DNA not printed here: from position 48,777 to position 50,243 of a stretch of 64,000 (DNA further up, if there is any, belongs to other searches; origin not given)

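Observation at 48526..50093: Kinase-like :: deoxyribosyltransferase-like fusion protein with a 118 aa partner: a possible nucleotide-modifying or nucleotide-depleting module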

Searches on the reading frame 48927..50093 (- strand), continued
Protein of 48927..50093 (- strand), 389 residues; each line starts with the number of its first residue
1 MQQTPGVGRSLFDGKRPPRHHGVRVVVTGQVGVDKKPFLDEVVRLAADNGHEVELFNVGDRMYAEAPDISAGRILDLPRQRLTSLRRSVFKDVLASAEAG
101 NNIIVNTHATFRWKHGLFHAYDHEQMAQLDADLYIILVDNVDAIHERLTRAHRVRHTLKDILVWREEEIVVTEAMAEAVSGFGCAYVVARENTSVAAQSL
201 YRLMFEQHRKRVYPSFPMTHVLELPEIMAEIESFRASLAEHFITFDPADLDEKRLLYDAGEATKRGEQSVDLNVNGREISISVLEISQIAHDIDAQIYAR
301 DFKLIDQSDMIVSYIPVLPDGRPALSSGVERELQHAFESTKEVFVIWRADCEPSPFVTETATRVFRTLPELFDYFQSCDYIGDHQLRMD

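Call 70: search_solved_structures(query=A5, max_evalue=1, show_alignments=0)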
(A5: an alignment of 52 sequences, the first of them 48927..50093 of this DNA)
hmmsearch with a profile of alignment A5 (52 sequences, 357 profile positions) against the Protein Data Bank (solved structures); distinct sequences matched with E-value up to 1: 16.
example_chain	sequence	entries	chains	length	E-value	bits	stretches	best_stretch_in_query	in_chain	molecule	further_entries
6ln3_A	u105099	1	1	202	4.1e-15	58.6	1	2-138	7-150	Adenylate kinase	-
6pjw_A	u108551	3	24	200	7.4e-12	47.9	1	2-128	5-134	Adenylate kinase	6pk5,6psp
1ki9_A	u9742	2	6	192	1.1e-11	47.4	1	3-131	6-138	adenylate kinase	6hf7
3h86_B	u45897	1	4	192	2e-11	46.5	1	2-131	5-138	Adenylate kinase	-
1nks_A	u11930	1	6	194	5.1e-11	45.2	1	4-135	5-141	ADENYLATE KINASE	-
1kht_A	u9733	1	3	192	2e-09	39.9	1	2-131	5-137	adenylate kinase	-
7owe_E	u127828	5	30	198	6.3e-07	31.7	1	1-131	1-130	Adenylate kinase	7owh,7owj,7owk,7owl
9r72_B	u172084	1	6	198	7.6e-07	31.4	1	1-131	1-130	Adenylate kinase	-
9cm0_0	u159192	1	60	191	7.6e-05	24.9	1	3-145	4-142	Novel designed icosahedral nanoparticle I3-A7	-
2fjc_A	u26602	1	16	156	0.0053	18.8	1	69-176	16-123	Antigen TpF1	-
7m5h_A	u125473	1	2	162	0.093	14.7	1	273-328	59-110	Nucleoside 2-deoxyribosyltransferase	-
4jen_A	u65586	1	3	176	0.25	13.3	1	211-328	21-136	CMP N-GLYCOSIDASE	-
7o62_A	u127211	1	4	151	0.49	12.4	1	270-353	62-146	Chains: A,B,C,D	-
2khz_A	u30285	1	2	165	0.5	12.3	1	272-326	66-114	c-Myc-responsive protein Rcl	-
1tsj_A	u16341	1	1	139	0.85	11.6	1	85-121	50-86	conserved hypothetical protein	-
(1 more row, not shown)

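Call 71: find_related_loci(query=A1, collection=viral_contigs, flank=8000)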
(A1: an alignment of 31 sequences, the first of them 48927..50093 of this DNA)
Query A1 (389 aa) in viral_contigs; peptide patterns used: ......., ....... (x = any residue, [..] = any of these).
37 stretches matched a pattern, but none encodes a relative of the query by tblastn (E <= 1e-3).

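Call 72: find_related_loci(query=P0228, collection=viral_contigs, flank=8000)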
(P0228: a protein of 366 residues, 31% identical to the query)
Query P0228 (366 aa) in viral_contigs; peptide patterns used: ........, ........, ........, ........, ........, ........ (x = any residue, [..] = any of these).
No stretch of DNA in the collection matches any of the patterns.

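Call 73: find_related_loci(query=P0177, collection=viral_contigs, flank=8000)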
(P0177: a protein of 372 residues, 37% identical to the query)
Query P0177 (372 aa) in viral_contigs; peptide patterns used: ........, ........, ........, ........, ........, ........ (x = any residue, [..] = any of these).
16 stretches matched a pattern, but none encodes a relative of the query by tblastn (E <= 1e-3).

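Call 76: search_solved_structures(query=A5, max_evalue=1e-10, show_alignments=2)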
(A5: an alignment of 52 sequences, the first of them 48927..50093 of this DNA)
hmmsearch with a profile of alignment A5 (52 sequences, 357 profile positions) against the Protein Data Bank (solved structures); distinct sequences matched with E-value up to 1e-10: 5.
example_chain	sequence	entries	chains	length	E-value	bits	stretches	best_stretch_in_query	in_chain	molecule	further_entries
6ln3_A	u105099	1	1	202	4.1e-15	58.6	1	2-138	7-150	Adenylate kinase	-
6pjw_A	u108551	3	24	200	7.4e-12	47.9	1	2-128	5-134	Adenylate kinase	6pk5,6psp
1ki9_A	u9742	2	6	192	1.1e-11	47.4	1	3-131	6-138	adenylate kinase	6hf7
3h86_B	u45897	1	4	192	2e-11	46.5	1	2-131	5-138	Adenylate kinase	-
1nks_A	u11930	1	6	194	5.1e-11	45.2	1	4-135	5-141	ADENYLATE KINASE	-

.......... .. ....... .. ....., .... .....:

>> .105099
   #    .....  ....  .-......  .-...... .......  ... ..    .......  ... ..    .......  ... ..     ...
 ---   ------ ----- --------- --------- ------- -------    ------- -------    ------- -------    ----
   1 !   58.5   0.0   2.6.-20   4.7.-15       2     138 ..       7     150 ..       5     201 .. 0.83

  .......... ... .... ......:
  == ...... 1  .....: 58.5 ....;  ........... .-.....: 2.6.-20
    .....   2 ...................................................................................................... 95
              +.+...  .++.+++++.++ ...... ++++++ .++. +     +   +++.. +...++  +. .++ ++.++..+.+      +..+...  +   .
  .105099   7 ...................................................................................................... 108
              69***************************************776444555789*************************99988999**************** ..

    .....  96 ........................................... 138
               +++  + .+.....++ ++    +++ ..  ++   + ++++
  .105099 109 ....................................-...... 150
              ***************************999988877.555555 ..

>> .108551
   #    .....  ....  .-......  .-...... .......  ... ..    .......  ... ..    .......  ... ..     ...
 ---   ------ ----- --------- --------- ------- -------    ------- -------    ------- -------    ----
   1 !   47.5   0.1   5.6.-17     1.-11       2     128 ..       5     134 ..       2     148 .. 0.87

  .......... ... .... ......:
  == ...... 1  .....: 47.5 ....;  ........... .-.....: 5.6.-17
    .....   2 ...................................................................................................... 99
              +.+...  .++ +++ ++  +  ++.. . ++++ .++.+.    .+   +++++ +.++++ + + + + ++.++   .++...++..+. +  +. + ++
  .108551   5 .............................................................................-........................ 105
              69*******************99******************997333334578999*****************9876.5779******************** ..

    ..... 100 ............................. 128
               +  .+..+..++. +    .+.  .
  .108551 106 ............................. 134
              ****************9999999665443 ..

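Call 80: list_cluster_members(proteins=[P0156, P0157, P0158, P0159, P0161, P0162, P0164, P0165, P0166, P0174])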
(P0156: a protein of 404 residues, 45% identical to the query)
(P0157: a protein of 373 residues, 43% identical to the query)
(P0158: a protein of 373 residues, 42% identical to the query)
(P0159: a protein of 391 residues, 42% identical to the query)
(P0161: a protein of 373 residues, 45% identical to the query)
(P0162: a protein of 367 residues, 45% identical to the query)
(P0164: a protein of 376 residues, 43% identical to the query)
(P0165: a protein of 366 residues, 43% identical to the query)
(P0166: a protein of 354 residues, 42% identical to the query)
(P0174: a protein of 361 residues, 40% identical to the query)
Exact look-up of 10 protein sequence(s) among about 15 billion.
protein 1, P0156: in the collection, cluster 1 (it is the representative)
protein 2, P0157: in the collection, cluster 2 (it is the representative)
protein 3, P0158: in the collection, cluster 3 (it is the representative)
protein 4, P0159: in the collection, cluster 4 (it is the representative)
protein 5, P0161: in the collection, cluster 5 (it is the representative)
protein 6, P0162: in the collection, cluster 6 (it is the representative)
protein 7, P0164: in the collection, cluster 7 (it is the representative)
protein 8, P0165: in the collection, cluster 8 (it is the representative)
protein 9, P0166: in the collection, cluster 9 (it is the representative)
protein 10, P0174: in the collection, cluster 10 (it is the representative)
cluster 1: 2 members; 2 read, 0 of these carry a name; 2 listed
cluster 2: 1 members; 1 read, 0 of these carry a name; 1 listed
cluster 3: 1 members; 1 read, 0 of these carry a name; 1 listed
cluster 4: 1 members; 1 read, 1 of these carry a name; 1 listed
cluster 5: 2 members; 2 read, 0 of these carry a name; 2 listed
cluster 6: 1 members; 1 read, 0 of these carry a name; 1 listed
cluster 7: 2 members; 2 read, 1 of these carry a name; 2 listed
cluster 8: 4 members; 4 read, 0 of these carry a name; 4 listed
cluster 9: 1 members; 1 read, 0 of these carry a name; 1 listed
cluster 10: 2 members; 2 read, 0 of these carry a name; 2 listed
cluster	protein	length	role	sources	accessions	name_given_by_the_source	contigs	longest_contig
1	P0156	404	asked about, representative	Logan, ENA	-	-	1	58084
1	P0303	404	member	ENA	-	-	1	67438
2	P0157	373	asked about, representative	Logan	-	-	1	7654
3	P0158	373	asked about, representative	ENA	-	-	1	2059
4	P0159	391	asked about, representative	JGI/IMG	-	adenylate kinase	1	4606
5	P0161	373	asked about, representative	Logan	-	-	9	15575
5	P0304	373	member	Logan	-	-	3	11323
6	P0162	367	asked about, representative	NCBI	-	-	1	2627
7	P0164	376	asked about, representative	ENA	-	-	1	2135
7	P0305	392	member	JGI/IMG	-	adenylate kinase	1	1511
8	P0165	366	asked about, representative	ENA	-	-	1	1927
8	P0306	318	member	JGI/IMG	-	-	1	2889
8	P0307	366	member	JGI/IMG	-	-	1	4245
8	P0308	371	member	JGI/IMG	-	-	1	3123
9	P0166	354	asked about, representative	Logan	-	-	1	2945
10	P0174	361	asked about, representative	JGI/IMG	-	-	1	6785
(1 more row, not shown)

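Call 81: list_cluster_members(proteins=[P0176, P0178, P0180, P0181, P0183, P0184, P0190, P0205, P0209, P0150])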
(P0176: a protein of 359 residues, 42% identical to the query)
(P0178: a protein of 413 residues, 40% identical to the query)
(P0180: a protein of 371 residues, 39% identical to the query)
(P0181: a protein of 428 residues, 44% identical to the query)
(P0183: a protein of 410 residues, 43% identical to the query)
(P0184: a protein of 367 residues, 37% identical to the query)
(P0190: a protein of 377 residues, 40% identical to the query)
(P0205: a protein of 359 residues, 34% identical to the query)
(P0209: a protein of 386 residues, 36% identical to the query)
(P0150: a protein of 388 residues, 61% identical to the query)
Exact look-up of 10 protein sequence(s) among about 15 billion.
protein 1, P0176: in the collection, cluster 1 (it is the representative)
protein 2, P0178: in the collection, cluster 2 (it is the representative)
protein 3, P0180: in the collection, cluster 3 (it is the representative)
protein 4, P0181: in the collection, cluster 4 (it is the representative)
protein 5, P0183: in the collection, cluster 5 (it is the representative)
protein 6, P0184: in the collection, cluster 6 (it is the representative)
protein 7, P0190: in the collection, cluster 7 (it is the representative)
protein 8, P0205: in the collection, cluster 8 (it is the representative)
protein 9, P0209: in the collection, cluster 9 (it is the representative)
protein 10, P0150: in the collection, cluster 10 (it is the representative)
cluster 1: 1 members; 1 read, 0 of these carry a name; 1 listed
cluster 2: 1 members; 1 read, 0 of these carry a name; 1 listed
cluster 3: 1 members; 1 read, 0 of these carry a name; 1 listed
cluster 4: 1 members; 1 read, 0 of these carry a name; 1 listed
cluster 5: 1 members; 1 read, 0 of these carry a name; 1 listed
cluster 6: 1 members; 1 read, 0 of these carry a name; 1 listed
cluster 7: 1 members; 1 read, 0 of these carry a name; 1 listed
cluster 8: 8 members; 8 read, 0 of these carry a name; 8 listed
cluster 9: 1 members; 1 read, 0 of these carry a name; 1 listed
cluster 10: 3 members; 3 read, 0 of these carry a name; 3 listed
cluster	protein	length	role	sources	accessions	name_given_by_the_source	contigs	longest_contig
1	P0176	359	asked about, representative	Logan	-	-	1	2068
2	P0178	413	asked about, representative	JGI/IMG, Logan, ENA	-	-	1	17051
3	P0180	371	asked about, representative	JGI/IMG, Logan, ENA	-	-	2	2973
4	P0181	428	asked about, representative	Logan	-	-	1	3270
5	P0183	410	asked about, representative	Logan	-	-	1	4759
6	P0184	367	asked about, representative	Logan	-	-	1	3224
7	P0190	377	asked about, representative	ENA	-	-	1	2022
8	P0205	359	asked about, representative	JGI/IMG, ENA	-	-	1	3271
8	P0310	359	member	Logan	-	-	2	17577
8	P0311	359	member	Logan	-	-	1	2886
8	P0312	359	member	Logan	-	-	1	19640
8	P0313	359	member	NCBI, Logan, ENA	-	-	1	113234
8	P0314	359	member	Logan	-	-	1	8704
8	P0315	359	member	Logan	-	-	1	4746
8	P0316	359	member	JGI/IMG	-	-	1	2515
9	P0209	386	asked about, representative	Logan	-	-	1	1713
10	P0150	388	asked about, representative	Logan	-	-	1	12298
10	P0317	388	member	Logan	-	-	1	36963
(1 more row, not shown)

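Call 82: find_encoding_contigs(protein=P0303, flank=7000, max_places=1)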
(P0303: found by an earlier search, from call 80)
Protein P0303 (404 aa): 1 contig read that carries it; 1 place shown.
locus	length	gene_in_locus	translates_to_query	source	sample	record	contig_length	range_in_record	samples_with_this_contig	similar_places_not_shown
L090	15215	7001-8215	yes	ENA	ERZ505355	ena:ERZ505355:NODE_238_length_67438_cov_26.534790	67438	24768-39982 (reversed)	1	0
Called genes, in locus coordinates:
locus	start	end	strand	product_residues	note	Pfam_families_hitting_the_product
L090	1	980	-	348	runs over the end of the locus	PF02606:LpxK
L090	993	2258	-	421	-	PF04413:Glycos_transf_N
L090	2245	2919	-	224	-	PF04028:DUF374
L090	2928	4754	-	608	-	PF00664:ABC_membrane, PF00005:ABC_tran, PF02463:SMC_N (weak)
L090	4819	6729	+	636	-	PF05170:AsmA, PF05359:DUF748, PF13116:YhdP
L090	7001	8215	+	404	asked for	PF13207:AAA_17 (faint)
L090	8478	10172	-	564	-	PF16949:ABC_tran_2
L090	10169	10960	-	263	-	-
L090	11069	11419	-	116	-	-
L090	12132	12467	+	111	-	-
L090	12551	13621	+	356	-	PF21687:T2SSK_1st (weak), PF03934:T2SSK (weak)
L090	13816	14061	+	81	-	PF00830:Ribosomal_L28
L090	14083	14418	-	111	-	-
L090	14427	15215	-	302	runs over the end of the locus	PF00072:Response_reg, PF13581:HATPase_c_2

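Call 83: find_encoding_contigs(protein=P0313, flank=7000, max_places=2)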
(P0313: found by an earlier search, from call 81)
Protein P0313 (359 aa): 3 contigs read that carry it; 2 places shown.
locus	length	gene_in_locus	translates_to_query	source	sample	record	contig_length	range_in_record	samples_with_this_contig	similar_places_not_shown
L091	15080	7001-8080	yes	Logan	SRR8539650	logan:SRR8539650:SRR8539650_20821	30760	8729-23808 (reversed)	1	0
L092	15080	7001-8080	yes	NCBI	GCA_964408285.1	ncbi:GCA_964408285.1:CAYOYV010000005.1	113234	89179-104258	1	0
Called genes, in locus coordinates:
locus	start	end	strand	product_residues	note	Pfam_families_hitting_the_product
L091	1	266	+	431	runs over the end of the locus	PF02638:GHL10, PF13200:DUF4015, PF14871:GHL6 (weak)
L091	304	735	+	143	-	-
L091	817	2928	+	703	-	-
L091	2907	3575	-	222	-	PF06283:ThuA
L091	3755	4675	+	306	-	PF13673:Acetyltransf_10 (faint), PF13527:Acetyltransf_9 (faint), PF13508:Acetyltransf_7 (weak), PF14542:Acetyltransf_CG (faint), PF00583:Acetyltransf_1 (weak), PF13508:Acetyltransf_7 (weak)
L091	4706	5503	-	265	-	PF01569:PAP2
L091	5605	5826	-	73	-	PF01037:AsnC_trans_reg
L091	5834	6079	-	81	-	PF01037:AsnC_trans_reg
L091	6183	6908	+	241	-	PF00730:HhH-GPD, PF10576:EndIII_4Fe-2S (weak)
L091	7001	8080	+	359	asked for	PF13207:AAA_17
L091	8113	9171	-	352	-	PF00005:ABC_tran, PF13304:AAA_21 (faint)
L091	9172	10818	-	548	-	PF00528:BPD_transp_1 (weak)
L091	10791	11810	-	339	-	PF13531:SBP_bac_11, PF01547:SBP_bac_1, PF13416:SBP_bac_8, PF13343:SBP_bac_6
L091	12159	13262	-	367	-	PF01546:Peptidase_M20, PF07687:M20_dimer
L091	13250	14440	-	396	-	PF00202:Aminotran_3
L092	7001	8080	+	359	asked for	PF13207:AAA_17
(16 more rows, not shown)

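Call 84: find_encoding_contigs(protein=P0178, flank=7000, max_places=1)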
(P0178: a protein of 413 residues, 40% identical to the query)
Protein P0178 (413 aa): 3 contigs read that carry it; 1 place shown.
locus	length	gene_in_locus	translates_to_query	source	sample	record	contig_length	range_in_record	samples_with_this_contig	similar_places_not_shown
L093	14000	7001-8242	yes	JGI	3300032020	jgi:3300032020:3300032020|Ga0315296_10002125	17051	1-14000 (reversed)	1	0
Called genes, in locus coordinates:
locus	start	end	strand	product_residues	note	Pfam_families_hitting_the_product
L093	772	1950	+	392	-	PF00149:Metallophos, PF12850:Metallophos_2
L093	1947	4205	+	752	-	PF02463:SMC_N, PF13476:AAA_23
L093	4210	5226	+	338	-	PF09376:NurA (weak)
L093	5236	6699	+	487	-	PF01935:DUF87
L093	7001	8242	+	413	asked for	PF13207:AAA_17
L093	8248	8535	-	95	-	-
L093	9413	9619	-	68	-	-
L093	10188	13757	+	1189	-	-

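Call 85: find_encoding_contigs(protein=P0161, flank=7000, max_places=2)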
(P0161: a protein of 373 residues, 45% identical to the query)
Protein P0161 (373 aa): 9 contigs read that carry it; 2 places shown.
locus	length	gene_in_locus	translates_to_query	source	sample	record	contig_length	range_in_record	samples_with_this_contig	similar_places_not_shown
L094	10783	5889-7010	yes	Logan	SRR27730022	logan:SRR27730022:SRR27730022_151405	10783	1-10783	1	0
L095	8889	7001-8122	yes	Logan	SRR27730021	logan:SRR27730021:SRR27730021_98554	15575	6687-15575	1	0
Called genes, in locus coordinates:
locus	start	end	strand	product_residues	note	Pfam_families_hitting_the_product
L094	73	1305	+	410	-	PF00988:CPSase_sm_chain, PF00117:GATase, PF07722:Peptidase_C26 (weak)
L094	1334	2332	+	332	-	PF00389:2-Hacid_dh, PF02826:2-Hacid_dh_C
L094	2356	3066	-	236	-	-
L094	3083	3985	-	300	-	PF00491:Arginase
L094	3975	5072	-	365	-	PF01916:DS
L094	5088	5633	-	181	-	PF01862:PvlArgDC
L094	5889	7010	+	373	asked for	-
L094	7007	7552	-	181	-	PF01613:Flavin_Reduct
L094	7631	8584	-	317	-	PF16317:Glyco_hydro_99, PF14307:Glyco_tran_WbsX (faint), PF03659:Glyco_hydro_71 (faint)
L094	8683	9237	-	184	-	PF00258:Flavodoxin_1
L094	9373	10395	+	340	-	PF01408:GFO_IDH_MocA, PF02894:GFO_IDH_MocA_C, PF22725:GFO_IDH_MocA_C3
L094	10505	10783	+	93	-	?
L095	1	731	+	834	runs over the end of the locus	PF07940:Hepar_II_III_C (weak)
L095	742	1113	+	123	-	PF13650:Asp_protease_2, PF13975:gag-asp_proteas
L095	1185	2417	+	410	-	PF00988:CPSase_sm_chain, PF00117:GATase, PF07722:Peptidase_C26 (weak)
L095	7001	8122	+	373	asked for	-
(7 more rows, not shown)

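Call 87: find_encoding_contigs(protein=P0317, flank=7000, max_places=1)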
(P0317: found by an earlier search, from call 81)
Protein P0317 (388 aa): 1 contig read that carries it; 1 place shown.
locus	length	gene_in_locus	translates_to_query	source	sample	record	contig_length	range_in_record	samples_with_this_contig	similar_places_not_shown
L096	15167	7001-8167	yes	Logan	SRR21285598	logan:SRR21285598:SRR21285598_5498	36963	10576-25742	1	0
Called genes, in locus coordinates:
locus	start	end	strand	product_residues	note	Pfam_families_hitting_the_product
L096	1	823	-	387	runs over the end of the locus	-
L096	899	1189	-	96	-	PF20068:Amphi-Trp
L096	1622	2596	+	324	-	PF01545:Cation_efflux, PF16916:ZT_dimer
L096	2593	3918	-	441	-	PF01547:SBP_bac_1 (weak), PF13416:SBP_bac_8, PF13531:SBP_bac_11, PF13343:SBP_bac_6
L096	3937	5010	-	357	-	PF00005:ABC_tran, PF13304:AAA_21 (faint), PF08402:TOBE_2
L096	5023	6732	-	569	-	PF00528:BPD_transp_1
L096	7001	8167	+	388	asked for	-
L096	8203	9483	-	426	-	PF03372:Exo_endo_phos, PF19580:Exo_endo_phos_3, PF14529:Exo_endo_phos_2 (faint)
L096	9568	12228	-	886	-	PF03372:Exo_endo_phos (weak)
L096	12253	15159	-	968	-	-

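Call 88: find_encoding_contigs(protein=P0157, flank=7000, max_places=1)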
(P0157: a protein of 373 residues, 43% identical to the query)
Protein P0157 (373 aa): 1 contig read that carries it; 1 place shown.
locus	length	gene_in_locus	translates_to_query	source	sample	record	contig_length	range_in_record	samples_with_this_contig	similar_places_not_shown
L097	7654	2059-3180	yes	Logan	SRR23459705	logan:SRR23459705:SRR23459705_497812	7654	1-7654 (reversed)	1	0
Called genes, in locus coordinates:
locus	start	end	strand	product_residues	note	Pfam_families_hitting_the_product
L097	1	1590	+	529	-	?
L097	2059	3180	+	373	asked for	-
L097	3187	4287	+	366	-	PF05175:MTS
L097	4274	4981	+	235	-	PF00849:PseudoU_synth_2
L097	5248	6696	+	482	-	PF03739:LptF_LptG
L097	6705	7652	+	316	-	?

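Call 96: search_protein_families(library=phrogs, proteins=[window:48927-50093:-, P0228, P0177, P0169], max_evalue=0.01)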
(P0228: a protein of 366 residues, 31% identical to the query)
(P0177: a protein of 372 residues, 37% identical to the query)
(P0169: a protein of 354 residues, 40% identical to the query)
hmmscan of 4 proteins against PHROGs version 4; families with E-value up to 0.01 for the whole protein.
window:48927-50093:- (389 aa): 0 families

P0228 (366 aa): 0 families

P0177 (372 aa): 1 family
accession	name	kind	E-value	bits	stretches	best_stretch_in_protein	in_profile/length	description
phrog_19940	-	unknown function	9.9e-06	26.6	1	282-367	78-160/165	-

P0169 (354 aa): 0 families
